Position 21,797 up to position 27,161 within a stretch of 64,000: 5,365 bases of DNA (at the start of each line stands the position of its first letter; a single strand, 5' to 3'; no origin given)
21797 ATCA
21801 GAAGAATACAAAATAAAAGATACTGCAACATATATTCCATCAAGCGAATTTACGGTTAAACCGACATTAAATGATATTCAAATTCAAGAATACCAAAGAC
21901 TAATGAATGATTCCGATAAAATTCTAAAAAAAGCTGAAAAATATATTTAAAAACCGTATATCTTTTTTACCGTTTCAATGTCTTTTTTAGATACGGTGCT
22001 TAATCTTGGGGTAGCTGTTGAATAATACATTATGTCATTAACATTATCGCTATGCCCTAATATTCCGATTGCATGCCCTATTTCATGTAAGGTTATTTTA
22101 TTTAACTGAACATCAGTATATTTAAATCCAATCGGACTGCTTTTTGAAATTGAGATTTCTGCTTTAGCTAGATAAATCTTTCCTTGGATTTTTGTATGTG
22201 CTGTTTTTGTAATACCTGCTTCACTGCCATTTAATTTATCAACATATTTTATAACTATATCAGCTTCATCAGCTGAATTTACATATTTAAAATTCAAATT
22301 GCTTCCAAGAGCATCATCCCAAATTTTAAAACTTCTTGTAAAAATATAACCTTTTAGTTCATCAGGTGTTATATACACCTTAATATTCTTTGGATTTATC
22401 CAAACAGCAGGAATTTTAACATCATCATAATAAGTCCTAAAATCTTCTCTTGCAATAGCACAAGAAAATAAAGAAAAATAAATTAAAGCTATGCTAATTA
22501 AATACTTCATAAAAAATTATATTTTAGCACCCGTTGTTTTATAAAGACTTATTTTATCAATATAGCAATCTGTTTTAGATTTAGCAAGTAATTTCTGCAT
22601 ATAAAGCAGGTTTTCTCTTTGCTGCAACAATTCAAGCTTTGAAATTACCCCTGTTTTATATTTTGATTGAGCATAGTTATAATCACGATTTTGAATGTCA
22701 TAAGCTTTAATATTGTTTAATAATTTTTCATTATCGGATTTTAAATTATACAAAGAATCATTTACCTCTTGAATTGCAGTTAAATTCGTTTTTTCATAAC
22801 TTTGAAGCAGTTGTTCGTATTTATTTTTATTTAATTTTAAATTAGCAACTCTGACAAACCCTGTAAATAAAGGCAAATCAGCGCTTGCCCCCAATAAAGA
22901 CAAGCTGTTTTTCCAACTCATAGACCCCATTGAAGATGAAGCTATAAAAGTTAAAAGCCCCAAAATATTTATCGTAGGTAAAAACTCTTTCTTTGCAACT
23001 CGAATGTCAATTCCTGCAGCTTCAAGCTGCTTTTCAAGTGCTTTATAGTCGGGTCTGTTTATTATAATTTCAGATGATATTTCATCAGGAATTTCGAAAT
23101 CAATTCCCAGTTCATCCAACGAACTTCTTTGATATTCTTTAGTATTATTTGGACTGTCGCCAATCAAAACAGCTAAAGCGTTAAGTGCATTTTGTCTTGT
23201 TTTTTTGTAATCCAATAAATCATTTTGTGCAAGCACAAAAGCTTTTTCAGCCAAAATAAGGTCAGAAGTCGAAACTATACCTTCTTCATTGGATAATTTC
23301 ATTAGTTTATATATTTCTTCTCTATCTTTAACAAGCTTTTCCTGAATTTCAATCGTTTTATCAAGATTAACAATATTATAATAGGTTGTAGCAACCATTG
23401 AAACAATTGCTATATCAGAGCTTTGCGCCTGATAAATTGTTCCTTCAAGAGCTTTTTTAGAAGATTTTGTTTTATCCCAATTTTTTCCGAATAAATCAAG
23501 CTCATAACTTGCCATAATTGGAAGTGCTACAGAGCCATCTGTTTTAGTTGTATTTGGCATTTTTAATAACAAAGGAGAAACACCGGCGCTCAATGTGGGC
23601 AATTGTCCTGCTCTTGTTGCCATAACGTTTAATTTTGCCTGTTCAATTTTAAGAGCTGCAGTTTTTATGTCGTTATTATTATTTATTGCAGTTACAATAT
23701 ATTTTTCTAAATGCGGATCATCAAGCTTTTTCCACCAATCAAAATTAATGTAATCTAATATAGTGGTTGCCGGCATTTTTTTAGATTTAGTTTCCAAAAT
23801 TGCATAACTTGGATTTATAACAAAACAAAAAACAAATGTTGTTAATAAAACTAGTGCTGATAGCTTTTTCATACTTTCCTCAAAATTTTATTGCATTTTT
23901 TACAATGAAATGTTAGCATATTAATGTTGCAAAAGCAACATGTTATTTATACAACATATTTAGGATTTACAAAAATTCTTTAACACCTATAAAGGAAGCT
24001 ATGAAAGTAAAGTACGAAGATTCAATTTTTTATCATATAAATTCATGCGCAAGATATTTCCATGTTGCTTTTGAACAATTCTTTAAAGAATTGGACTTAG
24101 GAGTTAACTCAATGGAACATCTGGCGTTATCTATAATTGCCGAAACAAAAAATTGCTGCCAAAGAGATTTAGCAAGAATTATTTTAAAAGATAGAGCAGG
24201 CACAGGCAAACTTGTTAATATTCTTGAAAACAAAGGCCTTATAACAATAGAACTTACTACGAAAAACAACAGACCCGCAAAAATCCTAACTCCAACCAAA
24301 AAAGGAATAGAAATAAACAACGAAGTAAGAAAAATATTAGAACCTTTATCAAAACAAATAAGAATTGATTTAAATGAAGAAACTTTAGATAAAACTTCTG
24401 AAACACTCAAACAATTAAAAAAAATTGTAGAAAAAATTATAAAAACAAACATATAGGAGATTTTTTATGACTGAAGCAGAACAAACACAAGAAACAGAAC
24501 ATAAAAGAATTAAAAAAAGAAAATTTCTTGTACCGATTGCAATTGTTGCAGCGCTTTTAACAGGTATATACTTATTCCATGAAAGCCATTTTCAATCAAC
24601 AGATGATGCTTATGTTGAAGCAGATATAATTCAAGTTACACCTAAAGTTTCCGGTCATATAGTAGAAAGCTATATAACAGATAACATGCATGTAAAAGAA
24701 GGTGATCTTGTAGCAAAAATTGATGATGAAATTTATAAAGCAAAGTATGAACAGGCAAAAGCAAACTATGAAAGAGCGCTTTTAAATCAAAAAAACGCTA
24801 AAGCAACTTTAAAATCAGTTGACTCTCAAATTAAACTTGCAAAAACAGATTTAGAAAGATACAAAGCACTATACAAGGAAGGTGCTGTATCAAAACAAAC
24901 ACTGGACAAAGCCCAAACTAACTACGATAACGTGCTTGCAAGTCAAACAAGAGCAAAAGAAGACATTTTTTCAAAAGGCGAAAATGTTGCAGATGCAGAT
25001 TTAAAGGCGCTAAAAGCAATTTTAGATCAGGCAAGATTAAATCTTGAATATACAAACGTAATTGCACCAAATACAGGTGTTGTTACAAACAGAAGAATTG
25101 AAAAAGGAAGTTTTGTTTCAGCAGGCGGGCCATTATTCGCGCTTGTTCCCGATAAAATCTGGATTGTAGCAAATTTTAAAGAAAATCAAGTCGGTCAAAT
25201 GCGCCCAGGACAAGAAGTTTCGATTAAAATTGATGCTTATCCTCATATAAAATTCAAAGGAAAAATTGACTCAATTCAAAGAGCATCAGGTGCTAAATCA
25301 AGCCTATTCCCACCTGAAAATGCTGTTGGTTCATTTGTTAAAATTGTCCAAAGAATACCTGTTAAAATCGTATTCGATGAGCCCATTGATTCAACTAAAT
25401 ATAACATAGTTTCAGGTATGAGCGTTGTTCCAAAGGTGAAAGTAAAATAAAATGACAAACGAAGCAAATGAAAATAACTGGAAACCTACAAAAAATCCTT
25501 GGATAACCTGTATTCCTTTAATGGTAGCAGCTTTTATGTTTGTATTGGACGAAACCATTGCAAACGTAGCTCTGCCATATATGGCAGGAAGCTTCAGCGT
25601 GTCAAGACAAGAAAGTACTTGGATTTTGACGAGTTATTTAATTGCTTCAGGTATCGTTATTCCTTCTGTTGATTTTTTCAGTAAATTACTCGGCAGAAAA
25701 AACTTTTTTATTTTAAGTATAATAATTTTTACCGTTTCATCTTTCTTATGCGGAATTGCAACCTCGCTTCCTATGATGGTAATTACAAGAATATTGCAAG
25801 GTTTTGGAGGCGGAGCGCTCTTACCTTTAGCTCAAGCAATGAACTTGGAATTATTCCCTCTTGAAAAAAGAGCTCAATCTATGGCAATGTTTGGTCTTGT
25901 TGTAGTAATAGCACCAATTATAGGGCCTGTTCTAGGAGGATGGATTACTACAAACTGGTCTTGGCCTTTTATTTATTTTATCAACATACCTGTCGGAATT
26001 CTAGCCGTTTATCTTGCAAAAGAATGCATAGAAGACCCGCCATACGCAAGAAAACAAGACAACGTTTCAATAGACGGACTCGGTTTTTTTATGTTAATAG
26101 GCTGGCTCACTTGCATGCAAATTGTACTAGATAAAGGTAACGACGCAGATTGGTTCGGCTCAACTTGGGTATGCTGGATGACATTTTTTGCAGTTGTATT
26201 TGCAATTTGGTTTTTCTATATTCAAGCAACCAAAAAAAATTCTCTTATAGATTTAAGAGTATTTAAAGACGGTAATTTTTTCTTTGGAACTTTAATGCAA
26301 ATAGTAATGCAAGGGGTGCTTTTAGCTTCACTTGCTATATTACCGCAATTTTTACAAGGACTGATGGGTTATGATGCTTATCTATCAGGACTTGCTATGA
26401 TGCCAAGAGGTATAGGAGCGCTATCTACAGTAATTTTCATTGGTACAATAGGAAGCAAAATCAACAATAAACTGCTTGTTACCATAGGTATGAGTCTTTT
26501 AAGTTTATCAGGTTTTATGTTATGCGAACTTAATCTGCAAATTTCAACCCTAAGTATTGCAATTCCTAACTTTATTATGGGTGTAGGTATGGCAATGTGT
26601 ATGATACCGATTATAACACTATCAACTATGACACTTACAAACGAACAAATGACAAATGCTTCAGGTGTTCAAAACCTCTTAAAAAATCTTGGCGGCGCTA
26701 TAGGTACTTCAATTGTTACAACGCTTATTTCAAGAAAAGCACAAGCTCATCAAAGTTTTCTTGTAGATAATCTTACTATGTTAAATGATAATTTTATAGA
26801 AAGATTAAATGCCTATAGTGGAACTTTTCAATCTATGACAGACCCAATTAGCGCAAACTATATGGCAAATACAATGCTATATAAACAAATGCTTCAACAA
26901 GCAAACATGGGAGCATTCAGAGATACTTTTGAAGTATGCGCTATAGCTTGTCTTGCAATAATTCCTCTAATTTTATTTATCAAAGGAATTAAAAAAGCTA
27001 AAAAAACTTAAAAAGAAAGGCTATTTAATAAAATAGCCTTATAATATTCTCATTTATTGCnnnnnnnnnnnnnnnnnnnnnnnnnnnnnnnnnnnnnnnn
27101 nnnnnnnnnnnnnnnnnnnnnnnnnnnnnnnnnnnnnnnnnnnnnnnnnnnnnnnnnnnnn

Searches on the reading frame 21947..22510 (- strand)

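Call 39: search_protein_families(library=pfam, proteins=[window:21947-22510:-], max_evalue=0.0001)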
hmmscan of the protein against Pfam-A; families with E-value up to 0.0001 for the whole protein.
window:21947-22510:- (187 aa): 1 family
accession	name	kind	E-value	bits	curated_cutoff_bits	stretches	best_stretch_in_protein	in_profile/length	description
PF00413.30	Peptidase_M10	-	1.2e-14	54.9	24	1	54-186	24-159/159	Matrixin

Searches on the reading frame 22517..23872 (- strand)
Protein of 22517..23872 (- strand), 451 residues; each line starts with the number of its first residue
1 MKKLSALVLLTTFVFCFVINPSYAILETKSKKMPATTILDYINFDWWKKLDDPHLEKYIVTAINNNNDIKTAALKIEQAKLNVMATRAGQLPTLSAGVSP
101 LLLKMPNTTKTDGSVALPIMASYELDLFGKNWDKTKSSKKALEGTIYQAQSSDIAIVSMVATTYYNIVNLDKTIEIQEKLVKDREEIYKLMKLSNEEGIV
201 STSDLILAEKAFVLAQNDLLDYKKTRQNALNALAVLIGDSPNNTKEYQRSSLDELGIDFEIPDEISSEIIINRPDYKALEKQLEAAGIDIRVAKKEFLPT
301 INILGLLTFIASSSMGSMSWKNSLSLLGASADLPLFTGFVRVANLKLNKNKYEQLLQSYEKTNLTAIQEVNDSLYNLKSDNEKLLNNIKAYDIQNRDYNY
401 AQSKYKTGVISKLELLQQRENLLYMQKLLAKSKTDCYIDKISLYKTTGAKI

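Call 39: search_protein_families(library=pfam, proteins=[window:22517-23872:-], max_evalue=0.0001)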
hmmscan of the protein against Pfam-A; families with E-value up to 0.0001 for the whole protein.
window:22517-23872:- (451 aa): 1 family
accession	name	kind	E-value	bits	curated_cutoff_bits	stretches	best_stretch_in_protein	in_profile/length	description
PF02321.23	OEP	-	5.5e-49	166.9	22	2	55-238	1-187/187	Outer membrane efflux protein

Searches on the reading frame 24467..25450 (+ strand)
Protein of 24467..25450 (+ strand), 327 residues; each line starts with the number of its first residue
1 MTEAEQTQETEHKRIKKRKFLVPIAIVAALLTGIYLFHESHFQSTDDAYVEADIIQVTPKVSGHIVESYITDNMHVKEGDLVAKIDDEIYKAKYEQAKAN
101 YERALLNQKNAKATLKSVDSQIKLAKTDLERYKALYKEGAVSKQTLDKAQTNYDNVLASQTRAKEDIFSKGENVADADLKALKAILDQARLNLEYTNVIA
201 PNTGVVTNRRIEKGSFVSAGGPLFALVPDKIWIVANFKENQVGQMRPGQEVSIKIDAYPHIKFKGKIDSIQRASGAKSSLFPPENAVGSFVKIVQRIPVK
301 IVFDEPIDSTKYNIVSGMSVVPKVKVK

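Call 39: search_protein_families(library=pfam, proteins=[window:24467-25450:+], max_evalue=0.0001)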
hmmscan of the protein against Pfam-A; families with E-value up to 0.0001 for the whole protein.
window:24467-25450:+ (327 aa): 5 families
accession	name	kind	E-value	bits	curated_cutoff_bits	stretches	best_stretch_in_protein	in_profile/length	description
PF16576.10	HlyD_D23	-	4e-20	72.5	30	1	145-272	55-186/214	Barrel-sandwich domain of CusB or HlyD membrane-fusion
PF13437.12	HlyD_3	-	2.8e-16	60.6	22.2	1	198-282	2-88/106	HlyD family secretion protein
PF00529.27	CusB_dom_1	-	1e-10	42.1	26.5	1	79-324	12-87/89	Cation efflux system protein CusB domain 1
PF02321.23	OEP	-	2.3e-06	28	22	1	83-167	91-175/187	Outer membrane efflux protein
PF13533.13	Biotin_lipoyl_2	-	3.3e-06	27.2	29.8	1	56-86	2-32/32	Biotin-lipoyl like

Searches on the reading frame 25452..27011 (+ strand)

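Call 39: search_protein_families(library=pfam, proteins=[window:25452-27011:+], max_evalue=0.0001)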
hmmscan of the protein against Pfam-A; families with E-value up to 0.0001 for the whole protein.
window:25452-27011:+ (519 aa): 1 family
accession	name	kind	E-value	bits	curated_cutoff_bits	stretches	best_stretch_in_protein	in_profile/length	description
PF07690.21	MFS_1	-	6.1e-52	177.1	33.4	1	23-419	1-347/347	Major Facilitator Superfamily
